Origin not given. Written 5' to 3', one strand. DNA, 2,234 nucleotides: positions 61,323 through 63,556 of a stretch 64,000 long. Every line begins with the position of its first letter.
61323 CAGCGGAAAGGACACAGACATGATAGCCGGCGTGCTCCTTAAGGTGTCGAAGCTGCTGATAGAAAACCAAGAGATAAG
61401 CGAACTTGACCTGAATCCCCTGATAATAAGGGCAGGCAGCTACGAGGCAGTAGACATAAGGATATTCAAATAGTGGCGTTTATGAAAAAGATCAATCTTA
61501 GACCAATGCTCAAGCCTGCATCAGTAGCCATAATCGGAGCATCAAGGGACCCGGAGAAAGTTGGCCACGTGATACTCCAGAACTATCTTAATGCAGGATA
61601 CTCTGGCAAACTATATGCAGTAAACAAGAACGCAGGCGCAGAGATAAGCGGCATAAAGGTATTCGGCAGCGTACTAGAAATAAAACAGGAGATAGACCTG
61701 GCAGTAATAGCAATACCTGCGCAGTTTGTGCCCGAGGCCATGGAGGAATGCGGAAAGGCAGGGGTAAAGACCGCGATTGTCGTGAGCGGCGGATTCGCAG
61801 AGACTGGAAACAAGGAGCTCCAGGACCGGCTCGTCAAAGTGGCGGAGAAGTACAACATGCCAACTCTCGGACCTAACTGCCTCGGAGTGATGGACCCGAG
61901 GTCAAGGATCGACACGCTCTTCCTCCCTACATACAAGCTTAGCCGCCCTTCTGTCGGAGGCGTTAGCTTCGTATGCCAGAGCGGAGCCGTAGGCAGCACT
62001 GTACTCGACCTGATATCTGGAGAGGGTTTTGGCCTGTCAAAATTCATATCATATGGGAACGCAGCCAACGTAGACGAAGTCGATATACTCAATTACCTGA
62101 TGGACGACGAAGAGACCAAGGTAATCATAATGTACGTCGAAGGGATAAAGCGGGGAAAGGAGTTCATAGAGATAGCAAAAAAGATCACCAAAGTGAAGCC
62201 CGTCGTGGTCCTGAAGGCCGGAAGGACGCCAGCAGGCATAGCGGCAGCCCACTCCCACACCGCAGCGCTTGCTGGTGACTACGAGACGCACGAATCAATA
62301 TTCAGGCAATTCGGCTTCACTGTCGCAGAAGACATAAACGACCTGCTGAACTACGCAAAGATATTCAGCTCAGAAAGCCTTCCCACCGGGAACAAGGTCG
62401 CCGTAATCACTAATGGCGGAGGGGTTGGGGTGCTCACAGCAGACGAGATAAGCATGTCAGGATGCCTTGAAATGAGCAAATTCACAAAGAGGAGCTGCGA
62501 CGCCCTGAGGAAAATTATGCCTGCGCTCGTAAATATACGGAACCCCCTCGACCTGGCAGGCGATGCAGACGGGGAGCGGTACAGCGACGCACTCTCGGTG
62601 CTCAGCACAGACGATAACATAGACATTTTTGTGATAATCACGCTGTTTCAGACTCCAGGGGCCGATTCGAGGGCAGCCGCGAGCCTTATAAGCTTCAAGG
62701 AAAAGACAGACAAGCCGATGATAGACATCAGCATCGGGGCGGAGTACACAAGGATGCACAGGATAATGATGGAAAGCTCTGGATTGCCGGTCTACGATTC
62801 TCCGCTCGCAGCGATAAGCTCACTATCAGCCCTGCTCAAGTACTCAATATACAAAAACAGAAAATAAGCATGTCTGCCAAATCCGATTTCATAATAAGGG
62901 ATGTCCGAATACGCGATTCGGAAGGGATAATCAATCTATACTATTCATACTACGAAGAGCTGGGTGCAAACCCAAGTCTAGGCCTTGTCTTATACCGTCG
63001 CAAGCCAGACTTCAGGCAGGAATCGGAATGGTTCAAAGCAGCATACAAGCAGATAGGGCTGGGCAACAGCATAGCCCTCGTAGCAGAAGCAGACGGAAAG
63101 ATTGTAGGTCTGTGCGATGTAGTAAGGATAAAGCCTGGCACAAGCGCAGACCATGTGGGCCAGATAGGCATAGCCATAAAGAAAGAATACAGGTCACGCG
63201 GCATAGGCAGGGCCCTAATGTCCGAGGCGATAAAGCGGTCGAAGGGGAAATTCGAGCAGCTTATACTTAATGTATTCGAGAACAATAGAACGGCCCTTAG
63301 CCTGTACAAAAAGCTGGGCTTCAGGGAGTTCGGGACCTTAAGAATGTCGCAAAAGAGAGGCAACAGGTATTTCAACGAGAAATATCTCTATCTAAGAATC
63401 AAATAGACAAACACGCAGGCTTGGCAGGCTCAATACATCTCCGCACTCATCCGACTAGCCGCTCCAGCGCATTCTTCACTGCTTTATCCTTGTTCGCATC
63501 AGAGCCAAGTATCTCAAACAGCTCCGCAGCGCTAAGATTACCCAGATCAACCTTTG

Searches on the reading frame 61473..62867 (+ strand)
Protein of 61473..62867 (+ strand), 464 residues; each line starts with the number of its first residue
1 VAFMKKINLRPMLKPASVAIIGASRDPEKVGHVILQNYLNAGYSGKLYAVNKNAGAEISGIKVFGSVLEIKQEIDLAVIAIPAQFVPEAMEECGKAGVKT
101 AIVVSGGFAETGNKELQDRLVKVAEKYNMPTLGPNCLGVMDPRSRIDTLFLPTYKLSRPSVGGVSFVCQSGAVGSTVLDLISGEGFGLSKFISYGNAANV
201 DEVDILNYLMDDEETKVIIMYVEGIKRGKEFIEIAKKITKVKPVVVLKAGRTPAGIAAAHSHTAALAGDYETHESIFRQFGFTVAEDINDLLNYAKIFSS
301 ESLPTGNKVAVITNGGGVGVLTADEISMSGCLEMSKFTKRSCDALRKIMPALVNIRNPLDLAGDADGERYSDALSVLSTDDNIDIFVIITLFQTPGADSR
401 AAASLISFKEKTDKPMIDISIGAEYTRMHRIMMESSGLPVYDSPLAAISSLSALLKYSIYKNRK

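Call 50: search_protein_families(library=pfam, proteins=[window:61473-62867:+], max_evalue=0.0001)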
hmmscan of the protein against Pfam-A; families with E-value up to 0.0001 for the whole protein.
window:61473-62867:+ (464 aa): 4 families
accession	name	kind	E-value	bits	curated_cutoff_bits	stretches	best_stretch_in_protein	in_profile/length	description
PF13607.11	Succ_CoA_lig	-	2.9e-50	170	27.4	1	162-298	2-138/138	Succinyl-CoA ligase like flavodoxin domain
PF13380.12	CoA_binding_2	-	5.8e-22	78.8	22.8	1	17-140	2-114/116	CoA binding domain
PF02629.25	CoA_binding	-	8.5e-17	62.1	22.3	1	14-105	2-95/97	CoA binding domain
PF00549.24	Ligase_CoA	-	1.2e-05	25.9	24.5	0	169-289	3-119/128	CoA-ligase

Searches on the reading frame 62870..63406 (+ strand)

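Call 50: search_protein_families(library=pfam, proteins=[window:62870-63406:+], max_evalue=0.0001)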
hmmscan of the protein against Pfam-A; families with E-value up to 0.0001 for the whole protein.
window:62870-63406:+ (178 aa): 6 families
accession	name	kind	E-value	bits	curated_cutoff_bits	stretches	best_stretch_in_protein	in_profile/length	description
PF00583.31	Acetyltransf_1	-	8.8e-17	61.9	20.7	1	49-151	15-116/116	Acetyltransferase (GNAT) family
PF13508.13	Acetyltransf_7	-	2.3e-16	60.3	27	1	67-153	3-84/84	Acetyltransferase (GNAT) domain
PF13673.13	Acetyltransf_10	-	1.7e-11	44.6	23.6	1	56-156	20-112/128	Acetyltransferase (GNAT) domain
PF13420.13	Acetyltransf_4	-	7.3e-09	36.3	24.3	1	50-170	32-153/155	Acetyltransferase (GNAT) domain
PF13302.13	Acetyltransf_3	-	3e-07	31.7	25.4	1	43-152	29-138/138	Acetyltransferase (GNAT) domain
PF08445.16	FR47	-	3.5e-07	30.5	22.1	1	96-154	21-80/86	FR47-like protein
